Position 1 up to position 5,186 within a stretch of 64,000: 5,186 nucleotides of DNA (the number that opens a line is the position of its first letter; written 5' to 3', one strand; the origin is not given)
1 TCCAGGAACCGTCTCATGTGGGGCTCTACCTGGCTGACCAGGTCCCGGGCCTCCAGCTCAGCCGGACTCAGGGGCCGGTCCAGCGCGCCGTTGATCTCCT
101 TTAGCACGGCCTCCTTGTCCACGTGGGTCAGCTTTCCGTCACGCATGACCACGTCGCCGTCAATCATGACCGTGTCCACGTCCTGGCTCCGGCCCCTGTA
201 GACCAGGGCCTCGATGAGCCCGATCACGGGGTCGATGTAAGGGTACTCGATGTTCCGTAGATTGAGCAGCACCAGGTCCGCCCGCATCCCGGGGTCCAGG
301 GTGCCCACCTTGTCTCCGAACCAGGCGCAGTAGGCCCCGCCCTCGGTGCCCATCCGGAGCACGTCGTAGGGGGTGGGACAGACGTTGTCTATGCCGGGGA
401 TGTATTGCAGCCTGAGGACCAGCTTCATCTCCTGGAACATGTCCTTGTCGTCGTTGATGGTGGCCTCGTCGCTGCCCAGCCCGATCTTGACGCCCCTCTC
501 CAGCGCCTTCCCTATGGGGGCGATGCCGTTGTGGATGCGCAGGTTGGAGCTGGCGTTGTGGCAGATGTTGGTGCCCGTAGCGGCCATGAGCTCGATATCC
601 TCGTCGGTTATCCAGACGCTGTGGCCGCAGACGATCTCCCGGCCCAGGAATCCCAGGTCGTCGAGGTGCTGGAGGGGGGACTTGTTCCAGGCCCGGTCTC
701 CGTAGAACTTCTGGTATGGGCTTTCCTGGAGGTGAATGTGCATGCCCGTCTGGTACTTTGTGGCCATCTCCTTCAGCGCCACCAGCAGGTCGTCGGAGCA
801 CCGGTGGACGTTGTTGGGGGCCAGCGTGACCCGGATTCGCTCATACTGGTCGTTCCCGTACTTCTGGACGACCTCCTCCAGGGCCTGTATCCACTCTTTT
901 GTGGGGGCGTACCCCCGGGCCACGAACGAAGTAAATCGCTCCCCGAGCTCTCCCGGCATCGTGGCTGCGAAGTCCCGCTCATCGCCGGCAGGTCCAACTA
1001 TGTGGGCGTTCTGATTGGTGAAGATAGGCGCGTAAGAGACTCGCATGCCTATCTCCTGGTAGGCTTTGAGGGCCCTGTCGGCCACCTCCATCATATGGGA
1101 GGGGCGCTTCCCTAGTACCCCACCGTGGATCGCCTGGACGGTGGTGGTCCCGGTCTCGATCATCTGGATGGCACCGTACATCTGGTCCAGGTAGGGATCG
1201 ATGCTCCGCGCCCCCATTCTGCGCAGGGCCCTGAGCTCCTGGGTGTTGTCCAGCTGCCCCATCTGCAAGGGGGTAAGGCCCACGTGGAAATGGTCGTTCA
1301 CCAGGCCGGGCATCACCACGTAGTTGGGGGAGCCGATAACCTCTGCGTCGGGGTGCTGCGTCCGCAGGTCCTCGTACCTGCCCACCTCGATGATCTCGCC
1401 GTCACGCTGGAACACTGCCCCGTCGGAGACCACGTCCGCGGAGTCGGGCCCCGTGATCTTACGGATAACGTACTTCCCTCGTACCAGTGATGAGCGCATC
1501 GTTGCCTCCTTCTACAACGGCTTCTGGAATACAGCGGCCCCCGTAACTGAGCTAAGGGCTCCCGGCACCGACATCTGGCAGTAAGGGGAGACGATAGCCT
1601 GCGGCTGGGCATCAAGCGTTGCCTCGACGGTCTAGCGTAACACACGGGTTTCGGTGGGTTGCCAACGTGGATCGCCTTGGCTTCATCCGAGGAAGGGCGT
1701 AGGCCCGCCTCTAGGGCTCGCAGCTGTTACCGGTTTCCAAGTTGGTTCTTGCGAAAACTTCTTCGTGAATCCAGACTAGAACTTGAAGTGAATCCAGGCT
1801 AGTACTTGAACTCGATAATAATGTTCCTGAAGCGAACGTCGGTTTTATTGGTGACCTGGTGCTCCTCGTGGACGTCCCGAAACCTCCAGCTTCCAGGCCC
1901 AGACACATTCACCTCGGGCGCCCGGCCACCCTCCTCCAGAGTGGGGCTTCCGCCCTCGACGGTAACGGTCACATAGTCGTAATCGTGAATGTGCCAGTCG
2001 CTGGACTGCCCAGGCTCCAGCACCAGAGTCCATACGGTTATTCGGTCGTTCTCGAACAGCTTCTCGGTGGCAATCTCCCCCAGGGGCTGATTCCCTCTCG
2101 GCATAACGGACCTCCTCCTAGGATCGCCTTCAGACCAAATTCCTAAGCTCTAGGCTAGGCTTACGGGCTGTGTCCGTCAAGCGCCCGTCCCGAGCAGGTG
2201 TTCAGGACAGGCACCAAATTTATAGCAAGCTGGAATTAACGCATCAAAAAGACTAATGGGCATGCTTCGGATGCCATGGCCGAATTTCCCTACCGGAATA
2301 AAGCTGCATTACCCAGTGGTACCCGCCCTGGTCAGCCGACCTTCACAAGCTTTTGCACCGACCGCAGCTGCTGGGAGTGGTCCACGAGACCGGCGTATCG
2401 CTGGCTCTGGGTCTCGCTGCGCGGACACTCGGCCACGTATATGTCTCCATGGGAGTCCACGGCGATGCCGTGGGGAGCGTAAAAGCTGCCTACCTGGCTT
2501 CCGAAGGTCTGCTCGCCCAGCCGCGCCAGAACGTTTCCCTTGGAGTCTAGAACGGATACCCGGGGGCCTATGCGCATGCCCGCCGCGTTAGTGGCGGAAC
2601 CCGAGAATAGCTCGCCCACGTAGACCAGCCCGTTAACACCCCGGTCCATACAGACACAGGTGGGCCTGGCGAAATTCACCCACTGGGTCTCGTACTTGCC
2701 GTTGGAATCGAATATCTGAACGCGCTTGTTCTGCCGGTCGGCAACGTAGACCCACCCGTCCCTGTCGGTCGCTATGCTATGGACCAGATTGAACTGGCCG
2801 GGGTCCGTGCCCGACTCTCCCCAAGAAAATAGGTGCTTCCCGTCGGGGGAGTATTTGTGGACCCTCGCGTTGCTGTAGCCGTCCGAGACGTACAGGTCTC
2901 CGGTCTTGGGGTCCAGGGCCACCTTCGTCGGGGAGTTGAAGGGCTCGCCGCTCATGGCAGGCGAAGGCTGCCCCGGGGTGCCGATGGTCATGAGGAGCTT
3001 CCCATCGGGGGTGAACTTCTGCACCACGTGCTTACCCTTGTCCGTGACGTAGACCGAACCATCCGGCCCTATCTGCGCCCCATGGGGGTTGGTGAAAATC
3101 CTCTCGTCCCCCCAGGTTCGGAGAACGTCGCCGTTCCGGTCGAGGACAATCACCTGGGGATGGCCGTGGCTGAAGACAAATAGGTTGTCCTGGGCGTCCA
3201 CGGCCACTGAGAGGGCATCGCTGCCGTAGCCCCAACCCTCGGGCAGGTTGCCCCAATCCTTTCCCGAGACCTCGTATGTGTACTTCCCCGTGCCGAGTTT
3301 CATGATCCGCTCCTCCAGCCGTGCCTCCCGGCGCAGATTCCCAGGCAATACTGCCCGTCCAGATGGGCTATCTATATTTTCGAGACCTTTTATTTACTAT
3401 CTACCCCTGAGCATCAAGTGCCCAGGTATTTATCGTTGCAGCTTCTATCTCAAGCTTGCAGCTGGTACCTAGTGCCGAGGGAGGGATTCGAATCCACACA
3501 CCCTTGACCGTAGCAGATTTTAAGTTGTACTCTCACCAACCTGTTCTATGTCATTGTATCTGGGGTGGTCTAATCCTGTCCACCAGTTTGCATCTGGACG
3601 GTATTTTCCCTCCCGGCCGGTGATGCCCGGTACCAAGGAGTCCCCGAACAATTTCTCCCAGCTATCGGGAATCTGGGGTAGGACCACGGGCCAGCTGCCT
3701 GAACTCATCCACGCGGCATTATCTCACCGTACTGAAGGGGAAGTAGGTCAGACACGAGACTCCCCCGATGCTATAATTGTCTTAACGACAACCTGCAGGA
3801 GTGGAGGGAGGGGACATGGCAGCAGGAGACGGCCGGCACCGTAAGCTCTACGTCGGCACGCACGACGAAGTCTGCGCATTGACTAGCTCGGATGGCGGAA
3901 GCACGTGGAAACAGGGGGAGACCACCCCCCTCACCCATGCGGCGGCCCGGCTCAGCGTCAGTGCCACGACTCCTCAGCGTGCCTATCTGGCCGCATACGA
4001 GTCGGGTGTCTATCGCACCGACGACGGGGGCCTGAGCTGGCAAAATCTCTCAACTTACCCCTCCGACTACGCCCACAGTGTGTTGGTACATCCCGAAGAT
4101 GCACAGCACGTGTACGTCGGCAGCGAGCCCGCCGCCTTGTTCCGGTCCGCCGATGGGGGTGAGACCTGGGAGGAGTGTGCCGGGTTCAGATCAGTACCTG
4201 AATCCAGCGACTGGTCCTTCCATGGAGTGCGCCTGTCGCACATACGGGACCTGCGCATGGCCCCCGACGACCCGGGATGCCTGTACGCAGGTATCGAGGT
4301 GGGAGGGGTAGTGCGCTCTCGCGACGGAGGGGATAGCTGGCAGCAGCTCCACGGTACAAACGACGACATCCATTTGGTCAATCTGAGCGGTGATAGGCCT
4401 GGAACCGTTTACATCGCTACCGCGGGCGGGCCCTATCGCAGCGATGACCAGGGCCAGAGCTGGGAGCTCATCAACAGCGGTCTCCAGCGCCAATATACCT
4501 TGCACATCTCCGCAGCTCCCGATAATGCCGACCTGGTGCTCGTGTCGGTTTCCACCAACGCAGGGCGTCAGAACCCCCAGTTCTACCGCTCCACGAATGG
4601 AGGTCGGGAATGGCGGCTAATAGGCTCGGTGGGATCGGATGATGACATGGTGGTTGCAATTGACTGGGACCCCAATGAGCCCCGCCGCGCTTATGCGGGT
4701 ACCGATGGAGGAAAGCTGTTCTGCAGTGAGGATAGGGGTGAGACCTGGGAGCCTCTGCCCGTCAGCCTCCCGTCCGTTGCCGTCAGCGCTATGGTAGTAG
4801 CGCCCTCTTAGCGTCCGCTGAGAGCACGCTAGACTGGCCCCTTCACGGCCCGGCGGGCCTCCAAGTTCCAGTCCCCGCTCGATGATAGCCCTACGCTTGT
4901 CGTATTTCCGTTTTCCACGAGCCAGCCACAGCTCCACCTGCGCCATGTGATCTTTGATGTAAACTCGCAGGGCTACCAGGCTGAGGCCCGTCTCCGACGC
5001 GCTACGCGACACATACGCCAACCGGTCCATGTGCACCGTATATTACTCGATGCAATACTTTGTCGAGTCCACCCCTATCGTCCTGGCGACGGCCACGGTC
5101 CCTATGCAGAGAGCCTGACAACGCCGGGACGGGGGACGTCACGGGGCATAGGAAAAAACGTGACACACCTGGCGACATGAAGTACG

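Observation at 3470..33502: About 30 kb bracketed by tRNA-Leu(UAA) and a direct repeat of its 3' half that breaks at the anticodon loop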

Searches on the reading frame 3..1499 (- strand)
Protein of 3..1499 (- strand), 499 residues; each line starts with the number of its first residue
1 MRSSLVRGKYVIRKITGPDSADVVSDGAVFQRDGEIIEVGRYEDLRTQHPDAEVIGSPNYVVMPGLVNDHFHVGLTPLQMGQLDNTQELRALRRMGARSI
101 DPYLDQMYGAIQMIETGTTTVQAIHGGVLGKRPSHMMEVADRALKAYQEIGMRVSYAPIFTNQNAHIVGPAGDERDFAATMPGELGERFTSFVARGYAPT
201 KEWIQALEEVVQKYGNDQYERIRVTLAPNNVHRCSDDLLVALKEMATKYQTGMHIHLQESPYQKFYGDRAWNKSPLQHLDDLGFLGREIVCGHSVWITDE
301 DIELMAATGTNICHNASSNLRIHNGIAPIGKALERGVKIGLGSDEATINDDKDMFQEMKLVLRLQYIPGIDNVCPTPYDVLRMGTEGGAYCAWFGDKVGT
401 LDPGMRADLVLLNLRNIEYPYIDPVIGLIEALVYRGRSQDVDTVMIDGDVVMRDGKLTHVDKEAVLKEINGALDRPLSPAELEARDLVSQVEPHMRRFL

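Call 57: search_protein_families(library=pfam, max_evalue=0.01, proteins=[window:3-1499:-])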
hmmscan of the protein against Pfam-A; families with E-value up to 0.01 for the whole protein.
seq(499 aa): 3 families
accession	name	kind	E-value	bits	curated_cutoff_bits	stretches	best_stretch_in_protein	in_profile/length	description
PF01979.26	Amidohydro_1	-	1.3e-44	153.3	25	1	61-451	1-345/345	Amidohydrolase family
PF07969.17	Amidohydro_3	-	1.2e-10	41.9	29.7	1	280-417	300-446/472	Amidohydrolase family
PF22039.1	HUTI_composite_bact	-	9e-07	28.8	25.5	1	27-52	1-26/26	Imidazolonepropionase-like composite domain, bacteria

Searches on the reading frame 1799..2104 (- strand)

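Call 57: search_protein_families(library=pfam, max_evalue=0.01, proteins=[window:1799-2104:-])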
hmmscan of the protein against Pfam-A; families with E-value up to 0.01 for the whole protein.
window:1799-2104:- (101 aa): 1 family
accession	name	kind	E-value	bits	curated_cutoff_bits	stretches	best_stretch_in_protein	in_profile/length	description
PF07883.17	Cupin_2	-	9.8e-05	22.4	27.2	1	27-93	3-65/70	Cupin domain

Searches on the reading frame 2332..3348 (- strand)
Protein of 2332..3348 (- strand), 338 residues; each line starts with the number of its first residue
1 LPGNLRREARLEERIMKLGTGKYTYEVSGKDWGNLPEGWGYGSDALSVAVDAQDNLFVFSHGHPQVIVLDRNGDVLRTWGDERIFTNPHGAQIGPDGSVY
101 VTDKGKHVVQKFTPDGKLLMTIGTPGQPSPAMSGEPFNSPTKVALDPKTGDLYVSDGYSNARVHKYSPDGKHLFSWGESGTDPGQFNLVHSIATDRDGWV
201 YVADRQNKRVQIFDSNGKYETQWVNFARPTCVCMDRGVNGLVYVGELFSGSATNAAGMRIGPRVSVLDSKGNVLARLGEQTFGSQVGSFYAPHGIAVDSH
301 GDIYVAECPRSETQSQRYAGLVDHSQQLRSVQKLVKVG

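Call 8: search_protein_families(library=pfam, proteins=[window:2332-3348:-])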
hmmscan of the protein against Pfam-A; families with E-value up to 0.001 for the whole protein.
window:2332-3348:- (338 aa): 8 families
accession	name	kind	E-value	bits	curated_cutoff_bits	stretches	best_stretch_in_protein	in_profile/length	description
PF01436.27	NHL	-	1.1e-27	95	20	4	137-166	1-28/28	NHL repeat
PF08450.18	SGL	-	3.9e-11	43.5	26.3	0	142-234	138-232/246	SMP-30/Gluconolactonase/LRE-like region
PF25021.1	TEN_NHL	-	4.7e-09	36.1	27.1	0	85-163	30-96/357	Teneurin NHL domain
PF16288.11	DUF4934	-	1.1e-05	25.9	27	0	168-219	50-100/102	Domain of unknown function (DUF4934)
PF06739.17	SBBP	-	1.9e-05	25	20.5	0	292-306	15-29/38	Beta-propeller repeat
PF22701.2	Mala_s_1-like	-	3.3e-05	24.2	27.5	0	47-114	92-158/195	Mal s 1 allergenic protein-like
PF17170.10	DUF5128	-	0.00023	20.9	22.9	0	151-286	55-184/321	6-bladed beta-propeller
PF13449.12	Phytase-like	-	0.00033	21.1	27.6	0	92-130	74-112/284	Esterase-like activity of phytase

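Call 38: find_homologous_proteins(query=window:2332-3348:-, max_evalue=1e-40)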
Query window:2332-3348:- (338 aa): 6728 proteins with E <= 1e-40 among 8000 candidates; the best 120 are listed.
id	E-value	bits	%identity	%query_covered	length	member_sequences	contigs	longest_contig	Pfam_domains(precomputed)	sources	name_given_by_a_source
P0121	1.8e-221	753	100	96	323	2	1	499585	PF01436.28,PF25021.2,PF06739.18,PF08450.19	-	-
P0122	1.5e-177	608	79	96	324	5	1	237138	PF01436.28,PF25021.2,PF08450.19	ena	-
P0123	1.9e-167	575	75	96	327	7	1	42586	PF01436.28,PF25021.2,PF06739.18,PF08450.19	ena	-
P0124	2.0e-166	572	75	96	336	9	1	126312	PF01436.28,PF25021.2,PF06739.18,PF08450.19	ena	-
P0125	1.1e-150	520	67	96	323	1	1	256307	PF01436.28,PF25021.2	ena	-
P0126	1.7e-150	519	68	96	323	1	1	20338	PF07494.18,PF01436.28,PF25021.2,PF08450.19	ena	-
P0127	8.7e-149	514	67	96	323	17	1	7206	PF01436.28,PF25021.2,PF06739.18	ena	-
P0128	6.8e-142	491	69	90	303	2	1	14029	PF01436.28,PF25021.2,PF08450.19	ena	-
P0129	1.5e-135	470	62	96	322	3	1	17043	PF01436.28,PF25021.2,PF06739.18,PF08450.19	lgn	-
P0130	9.2e-135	467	64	95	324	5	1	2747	PF01436.28,PF25021.2,PF06739.18,PF08450.19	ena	-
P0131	4.1e-134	465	62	95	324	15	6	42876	PF01436.28,PF25021.2,PF06739.18,PF08450.19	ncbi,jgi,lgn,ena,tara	tara:strand:+ start:42 stop:1016 length:975 start_codon:yes stop_codon:yes gene_type:complete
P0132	4.4e-134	465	63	96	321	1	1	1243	PF17170.11,PF01436.28,PF06739.18,PF08450.19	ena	-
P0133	9.0e-134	464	63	95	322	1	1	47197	PF01436.28,PF25021.2,PF06739.18,PF08450.19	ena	-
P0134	3.1e-133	462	63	95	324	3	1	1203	PF01436.28,PF25021.2,PF06739.18,PF08450.19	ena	-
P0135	1.1e-132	461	63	95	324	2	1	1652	PF01436.28,PF25021.2,PF06739.18,PF08450.19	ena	-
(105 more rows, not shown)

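Call 39: find_encoding_contigs(protein=P0121, flank=10000, max_places=5)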
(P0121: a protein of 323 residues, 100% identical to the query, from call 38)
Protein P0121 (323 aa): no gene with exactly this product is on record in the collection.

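Call 40: find_encoding_contigs(protein=P0122, flank=10000, max_places=5)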
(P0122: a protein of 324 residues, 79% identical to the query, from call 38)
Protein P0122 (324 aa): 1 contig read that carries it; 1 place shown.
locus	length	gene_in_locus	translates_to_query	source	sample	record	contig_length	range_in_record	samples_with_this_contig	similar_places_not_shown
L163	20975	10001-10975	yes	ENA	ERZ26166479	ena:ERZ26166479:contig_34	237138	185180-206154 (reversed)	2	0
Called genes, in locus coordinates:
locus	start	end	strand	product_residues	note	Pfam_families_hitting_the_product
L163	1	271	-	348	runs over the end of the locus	PF00005:ABC_tran, PF08352:oligo_HPY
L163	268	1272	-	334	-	PF00005:ABC_tran, PF13304:AAA_21, PF08352:oligo_HPY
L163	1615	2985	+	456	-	PF00291:PALP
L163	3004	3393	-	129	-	PF00903:Glyoxalase, PF12681:Glyoxalase_2 (weak), PF13669:Glyoxalase_4, PF18029:Glyoxalase_6 (weak)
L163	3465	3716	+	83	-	-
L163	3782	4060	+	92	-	-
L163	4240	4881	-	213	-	PF13189:Cytidylate_kin2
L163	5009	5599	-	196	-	PF13302:Acetyltransf_3, PF13523:Acetyltransf_8 (faint), PF00583:Acetyltransf_1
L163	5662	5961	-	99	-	PF03992:ABM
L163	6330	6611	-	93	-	PF02482:Ribosomal_S30AE (weak)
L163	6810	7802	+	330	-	PF04198:Sugar-bind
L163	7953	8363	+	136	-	PF01243:PNPOx_N, PF12900:Pyridox_ox_2 (weak)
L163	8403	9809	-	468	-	PF00890:FAD_binding_2 (weak), PF01134:GIDA (weak), PF01262:AlaDh_PNT_C (faint), PF07992:Pyr_redox_2, PF12831:FAD_oxidored, PF13738:Pyr_redox_3 (weak), PF00070:Pyr_redox, PF02852:Pyr_redox_dim, +3 more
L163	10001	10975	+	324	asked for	PF08450:SGL (faint), PF01436:NHL (faint), PF25021:TEN_NHL (faint)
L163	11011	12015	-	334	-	PF00248:Aldo_ket_red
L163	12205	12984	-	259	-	PF02538:Hydantoinase_B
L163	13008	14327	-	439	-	PF07690:MFS_1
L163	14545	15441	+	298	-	PF00069:Pkinase, PF07714:PK_Tyr_Ser-Thr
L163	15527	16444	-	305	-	PF08450:SGL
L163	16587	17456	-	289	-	PF03328:HpcH_HpaI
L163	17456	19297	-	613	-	PF05228:CHASE4, PF00672:HAMP (faint), PF00211:Guanylate_cyc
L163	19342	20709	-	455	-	PF01590:GAF, PF13185:GAF_2, PF13492:GAF_3, PF00211:Guanylate_cyc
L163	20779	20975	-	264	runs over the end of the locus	PF23023:Anti-Pycsar_Apyc1 (faint), PF00753:Lactamase_B (faint), PF12706:Lactamase_B_2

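Call 64: find_encoding_contigs(protein=P0124, flank=10000, max_places=3)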
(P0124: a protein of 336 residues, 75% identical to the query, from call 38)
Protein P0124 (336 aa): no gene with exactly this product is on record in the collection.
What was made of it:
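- Tried and rejected: Look-ups of P0121 and P0124 returned nothing (calls 39, 64).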

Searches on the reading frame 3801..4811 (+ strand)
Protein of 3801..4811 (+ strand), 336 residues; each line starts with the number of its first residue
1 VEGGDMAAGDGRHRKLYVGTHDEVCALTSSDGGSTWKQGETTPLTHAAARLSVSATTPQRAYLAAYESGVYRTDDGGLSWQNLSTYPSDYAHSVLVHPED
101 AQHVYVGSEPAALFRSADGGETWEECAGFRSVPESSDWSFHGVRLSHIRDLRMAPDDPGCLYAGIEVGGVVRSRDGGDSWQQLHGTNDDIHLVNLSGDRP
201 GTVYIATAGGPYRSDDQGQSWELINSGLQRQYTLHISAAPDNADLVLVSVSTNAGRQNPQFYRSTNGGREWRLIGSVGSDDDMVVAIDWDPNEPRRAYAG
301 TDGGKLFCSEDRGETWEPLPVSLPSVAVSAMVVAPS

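Call 8: search_protein_families(library=pfam, proteins=[window:3801-4811:+])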
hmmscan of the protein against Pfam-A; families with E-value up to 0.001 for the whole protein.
window:3801-4811:+ (336 aa): 6 families
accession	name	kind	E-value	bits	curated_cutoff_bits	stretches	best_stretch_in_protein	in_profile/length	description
PF15902.12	Sortilin-Vps10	-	2.3e-25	89.8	33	3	28-126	5-112/446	Sortilin, neurotensin receptor 3,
PF02012.26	BNR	-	5.1e-15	53.4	27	0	212-223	1-12/12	BNR/Asp-box repeat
PF14870.12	PSII_BNR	-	6.3e-11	42.5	27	1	18-124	34-138/303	Photosynthesis system II assembly factor YCF48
PF19755.4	DUF6242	-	6.2e-08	33.2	29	0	33-80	175-217/217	Domain of unknown function (DUF6242)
PF13088.12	BNR_2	-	3e-06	27.2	31.4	0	23-126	185-251/277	BNR repeat-like domain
PF15899.11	BNR_6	-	6.2e-06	26.2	27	0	306-317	1-12/14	BNR-Asp box repeat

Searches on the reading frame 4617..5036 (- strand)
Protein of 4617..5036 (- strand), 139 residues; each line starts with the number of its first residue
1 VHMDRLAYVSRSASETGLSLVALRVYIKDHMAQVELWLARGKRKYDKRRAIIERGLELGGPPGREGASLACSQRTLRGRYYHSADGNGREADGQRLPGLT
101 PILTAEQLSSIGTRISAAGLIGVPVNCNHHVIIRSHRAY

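Call 57: search_protein_families(library=pfam, max_evalue=0.01, proteins=[window:4617-5036:-])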
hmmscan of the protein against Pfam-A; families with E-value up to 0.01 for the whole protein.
window:4617-5036:- (139 aa): 1 family
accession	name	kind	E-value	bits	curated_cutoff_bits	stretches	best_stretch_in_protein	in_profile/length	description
PF01668.23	SmpB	-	1.9e-10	41.3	27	1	1-54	78-131/143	SmpB protein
